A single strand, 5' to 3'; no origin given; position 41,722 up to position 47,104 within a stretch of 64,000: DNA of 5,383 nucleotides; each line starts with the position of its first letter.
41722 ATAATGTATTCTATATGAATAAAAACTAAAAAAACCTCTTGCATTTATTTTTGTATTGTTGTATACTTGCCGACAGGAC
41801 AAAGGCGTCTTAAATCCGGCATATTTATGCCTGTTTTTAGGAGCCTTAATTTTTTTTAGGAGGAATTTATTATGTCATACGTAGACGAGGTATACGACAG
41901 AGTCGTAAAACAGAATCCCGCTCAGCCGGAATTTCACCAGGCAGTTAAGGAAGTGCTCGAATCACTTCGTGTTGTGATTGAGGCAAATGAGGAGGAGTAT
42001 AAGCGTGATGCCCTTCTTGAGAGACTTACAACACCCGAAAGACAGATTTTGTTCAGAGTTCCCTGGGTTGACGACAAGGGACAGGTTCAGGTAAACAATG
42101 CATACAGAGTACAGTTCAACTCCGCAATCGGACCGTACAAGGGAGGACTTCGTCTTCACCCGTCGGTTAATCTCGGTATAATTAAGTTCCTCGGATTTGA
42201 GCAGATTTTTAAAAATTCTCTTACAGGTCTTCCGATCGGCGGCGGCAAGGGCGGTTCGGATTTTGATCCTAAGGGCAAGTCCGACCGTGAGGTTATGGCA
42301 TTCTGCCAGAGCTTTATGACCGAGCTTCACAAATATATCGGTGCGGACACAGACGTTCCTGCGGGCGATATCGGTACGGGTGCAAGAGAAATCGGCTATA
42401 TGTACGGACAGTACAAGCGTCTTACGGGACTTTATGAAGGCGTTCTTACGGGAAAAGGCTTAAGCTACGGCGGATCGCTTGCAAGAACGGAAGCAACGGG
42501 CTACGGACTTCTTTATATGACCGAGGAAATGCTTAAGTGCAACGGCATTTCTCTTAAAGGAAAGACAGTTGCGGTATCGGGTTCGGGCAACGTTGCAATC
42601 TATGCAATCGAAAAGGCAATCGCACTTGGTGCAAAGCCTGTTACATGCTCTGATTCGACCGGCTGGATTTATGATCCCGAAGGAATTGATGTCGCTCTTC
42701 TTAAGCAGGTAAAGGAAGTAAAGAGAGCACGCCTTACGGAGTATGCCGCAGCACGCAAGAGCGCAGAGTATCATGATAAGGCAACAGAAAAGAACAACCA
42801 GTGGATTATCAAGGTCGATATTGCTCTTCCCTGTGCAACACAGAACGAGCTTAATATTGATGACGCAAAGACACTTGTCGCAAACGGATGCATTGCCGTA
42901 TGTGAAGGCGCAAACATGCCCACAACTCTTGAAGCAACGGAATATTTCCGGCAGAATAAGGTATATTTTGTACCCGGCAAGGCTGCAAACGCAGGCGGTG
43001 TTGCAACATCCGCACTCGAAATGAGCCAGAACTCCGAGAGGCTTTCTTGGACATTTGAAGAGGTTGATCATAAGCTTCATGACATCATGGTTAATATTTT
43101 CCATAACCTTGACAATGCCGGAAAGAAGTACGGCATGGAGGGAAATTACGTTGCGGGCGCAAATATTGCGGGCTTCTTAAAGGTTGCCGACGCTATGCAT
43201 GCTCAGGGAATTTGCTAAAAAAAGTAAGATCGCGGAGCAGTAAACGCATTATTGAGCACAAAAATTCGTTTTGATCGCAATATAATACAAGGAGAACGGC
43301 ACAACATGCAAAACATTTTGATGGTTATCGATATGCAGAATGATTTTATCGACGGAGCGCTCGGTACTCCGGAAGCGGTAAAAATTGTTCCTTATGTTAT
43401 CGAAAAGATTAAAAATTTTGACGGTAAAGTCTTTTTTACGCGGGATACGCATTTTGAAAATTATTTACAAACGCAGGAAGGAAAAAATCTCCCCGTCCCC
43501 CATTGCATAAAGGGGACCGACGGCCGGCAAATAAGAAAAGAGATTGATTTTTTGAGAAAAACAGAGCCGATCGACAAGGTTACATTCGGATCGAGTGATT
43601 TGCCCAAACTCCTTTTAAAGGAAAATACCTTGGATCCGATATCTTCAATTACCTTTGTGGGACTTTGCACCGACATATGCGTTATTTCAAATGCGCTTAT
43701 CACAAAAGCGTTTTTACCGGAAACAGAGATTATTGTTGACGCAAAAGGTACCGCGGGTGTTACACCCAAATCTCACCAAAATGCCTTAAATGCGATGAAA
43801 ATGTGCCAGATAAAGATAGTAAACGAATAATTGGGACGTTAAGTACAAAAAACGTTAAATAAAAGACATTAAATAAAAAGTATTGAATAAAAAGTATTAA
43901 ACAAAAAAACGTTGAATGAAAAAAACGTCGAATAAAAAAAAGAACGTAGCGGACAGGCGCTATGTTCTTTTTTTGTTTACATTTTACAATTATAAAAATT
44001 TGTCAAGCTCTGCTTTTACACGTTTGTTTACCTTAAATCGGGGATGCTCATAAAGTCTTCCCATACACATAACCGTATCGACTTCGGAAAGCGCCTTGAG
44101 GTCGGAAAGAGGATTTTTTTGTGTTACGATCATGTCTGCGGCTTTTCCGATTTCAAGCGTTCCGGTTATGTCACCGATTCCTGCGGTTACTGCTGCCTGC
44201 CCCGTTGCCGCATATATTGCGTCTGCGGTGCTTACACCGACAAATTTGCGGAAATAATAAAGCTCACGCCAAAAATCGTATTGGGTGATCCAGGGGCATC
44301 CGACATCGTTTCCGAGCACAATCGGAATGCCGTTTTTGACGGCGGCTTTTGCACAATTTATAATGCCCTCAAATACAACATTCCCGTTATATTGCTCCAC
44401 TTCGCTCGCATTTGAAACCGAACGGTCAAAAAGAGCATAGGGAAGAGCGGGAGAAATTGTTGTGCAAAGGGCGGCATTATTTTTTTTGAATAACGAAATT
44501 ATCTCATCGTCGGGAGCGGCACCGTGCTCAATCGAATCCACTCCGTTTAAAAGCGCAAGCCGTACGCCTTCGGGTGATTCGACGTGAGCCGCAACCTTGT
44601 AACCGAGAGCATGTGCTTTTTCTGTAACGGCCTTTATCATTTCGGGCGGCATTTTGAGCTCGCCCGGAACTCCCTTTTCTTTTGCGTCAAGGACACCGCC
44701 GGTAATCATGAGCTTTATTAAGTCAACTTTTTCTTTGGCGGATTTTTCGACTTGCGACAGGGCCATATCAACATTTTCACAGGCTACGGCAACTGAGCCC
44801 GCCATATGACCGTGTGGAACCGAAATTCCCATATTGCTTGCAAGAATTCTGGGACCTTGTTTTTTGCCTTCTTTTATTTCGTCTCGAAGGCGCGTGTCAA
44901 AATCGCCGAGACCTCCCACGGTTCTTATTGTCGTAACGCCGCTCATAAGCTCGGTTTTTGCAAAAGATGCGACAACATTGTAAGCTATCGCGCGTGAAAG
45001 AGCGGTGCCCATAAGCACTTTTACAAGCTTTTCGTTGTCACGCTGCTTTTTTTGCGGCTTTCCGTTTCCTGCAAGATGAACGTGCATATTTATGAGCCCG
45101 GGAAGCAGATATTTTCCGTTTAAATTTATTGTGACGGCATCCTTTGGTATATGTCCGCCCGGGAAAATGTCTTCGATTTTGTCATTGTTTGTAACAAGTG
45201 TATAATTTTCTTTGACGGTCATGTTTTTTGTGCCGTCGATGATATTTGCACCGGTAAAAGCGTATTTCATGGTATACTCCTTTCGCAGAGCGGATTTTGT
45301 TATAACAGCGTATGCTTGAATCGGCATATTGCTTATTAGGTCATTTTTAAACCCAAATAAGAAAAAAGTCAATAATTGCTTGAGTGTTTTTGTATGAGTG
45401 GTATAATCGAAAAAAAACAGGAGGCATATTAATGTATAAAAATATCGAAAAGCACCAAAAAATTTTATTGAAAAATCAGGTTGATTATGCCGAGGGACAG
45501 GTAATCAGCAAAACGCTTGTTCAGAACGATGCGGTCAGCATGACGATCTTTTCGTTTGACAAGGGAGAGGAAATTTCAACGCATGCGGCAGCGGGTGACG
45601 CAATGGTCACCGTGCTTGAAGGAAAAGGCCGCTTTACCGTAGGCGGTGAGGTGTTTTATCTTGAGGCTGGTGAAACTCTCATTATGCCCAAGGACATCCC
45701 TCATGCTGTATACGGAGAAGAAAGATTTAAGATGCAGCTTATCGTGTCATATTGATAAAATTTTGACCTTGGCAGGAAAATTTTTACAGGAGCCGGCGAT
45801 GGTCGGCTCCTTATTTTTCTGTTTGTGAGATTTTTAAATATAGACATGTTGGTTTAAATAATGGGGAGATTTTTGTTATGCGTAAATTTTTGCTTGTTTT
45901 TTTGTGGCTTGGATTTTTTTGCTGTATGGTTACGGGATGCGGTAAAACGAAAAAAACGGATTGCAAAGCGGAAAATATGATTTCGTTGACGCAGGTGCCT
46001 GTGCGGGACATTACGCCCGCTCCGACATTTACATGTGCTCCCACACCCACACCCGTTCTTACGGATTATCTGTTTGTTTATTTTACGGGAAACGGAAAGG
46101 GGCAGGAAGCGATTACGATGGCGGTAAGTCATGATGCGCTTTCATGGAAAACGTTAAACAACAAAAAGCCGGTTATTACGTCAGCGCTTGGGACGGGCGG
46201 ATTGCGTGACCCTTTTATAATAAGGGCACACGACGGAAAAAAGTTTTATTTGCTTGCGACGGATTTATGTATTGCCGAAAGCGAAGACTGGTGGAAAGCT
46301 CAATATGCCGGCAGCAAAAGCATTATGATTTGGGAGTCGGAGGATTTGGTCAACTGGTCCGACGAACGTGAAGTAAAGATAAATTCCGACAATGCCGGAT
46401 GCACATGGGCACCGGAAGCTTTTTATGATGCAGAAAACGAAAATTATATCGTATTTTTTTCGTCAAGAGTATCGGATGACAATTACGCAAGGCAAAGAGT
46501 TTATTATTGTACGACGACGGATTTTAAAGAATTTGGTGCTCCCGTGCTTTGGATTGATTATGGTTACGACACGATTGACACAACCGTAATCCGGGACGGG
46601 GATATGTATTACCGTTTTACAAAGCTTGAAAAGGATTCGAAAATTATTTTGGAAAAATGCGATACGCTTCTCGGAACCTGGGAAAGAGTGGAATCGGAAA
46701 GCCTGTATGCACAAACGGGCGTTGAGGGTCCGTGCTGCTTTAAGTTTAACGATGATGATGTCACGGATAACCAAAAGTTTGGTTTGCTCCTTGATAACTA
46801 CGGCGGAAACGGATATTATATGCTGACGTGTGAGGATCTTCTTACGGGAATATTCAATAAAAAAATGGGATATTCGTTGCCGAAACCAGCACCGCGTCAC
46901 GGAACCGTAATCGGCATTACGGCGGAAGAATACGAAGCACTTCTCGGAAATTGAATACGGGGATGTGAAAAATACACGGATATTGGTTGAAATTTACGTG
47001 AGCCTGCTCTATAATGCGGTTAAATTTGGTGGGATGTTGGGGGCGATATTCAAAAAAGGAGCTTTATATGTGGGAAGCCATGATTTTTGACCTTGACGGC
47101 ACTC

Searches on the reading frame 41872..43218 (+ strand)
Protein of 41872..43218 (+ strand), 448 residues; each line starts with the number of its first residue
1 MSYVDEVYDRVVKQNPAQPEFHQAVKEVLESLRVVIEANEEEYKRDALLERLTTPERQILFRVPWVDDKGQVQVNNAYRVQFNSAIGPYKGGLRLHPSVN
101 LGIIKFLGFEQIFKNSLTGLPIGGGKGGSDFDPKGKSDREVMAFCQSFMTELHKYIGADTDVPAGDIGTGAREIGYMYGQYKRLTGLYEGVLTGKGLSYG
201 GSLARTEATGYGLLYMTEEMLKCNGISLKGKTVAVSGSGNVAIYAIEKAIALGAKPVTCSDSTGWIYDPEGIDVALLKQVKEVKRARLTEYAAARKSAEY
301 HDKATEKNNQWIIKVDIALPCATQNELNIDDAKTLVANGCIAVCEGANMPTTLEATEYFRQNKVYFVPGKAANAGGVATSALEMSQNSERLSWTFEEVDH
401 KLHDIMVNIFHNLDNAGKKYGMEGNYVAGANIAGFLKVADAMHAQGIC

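Call 40: search_protein_families(library=pfam, proteins=[window:41872-43218:+], max_evalue=0.001)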
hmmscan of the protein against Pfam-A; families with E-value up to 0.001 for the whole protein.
window:41872-43218:+ (448 aa): 2 families
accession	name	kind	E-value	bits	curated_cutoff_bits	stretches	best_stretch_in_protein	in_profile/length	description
PF00208.27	ELFV_dehydrog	-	8.2e-91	304.4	23.4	1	200-446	1-241/241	Glutamate/Leucine/Phenylalanine/Valine dehydrogenase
PF02812.23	ELFV_dehydrog_N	-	7.3e-53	178.2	25.3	1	55-182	1-128/129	Glu/Leu/Phe/Val dehydrogenase, dimerisation domain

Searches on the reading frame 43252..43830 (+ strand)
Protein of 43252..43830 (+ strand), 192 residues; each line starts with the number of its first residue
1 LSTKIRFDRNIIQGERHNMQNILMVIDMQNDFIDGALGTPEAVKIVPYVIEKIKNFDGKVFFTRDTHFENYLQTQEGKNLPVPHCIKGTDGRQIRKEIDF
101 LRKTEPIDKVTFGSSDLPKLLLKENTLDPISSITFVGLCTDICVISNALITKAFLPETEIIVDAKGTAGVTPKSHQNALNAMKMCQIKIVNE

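Call 40: search_protein_families(library=pfam, proteins=[window:43252-43830:+], max_evalue=0.001)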
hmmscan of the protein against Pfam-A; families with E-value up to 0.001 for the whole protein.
window:43252-43830:+ (192 aa): 1 family
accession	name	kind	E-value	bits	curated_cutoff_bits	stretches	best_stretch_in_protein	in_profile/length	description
PF00857.26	Isochorismatase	-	5.8e-24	85.5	27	1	22-185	2-166/175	Isochorismatase domain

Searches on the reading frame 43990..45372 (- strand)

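Call 40: search_protein_families(library=pfam, proteins=[window:43990-45372:-], max_evalue=0.001)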
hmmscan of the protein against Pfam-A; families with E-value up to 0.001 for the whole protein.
window:43990-45372:- (460 aa): 3 families
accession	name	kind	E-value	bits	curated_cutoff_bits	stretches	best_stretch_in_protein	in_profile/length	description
PF01979.26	Amidohydro_1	-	1.4e-31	110.4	25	1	88-440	1-344/345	Amidohydrolase family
PF07969.17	Amidohydro_3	-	4.8e-14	53.1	29.7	2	246-422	264-449/472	Amidohydrolase family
PF22643.2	NagA_N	-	5e-05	23.8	27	1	37-89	2-51/51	NagA composite domain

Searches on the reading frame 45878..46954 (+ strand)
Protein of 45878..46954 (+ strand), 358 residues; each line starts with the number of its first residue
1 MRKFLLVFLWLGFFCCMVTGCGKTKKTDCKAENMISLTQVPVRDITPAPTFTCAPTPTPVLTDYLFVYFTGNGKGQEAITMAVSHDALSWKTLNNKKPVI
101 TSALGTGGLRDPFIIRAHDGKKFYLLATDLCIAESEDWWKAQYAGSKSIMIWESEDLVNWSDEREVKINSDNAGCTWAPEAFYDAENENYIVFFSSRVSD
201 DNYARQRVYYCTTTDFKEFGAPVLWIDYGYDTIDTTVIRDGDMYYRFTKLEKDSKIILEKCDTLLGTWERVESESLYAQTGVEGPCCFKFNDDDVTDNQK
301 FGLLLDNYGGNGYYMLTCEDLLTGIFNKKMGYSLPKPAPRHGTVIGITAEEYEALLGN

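Call 40: search_protein_families(library=pfam, proteins=[window:45878-46954:+], max_evalue=0.001)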
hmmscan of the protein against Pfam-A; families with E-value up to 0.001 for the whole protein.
window:45878-46954:+ (358 aa): 2 families
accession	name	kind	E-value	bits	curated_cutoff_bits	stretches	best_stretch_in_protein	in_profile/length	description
PF00251.26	Glyco_hydro_32N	-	5.2e-10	39.8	22.1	1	61-232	77-250/307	Glycosyl hydrolases family 32 N-terminal domain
PF04616.20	Glyco_hydro_43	-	6.8e-10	39.2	32.2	1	106-292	7-192/288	Glycosyl hydrolases family 43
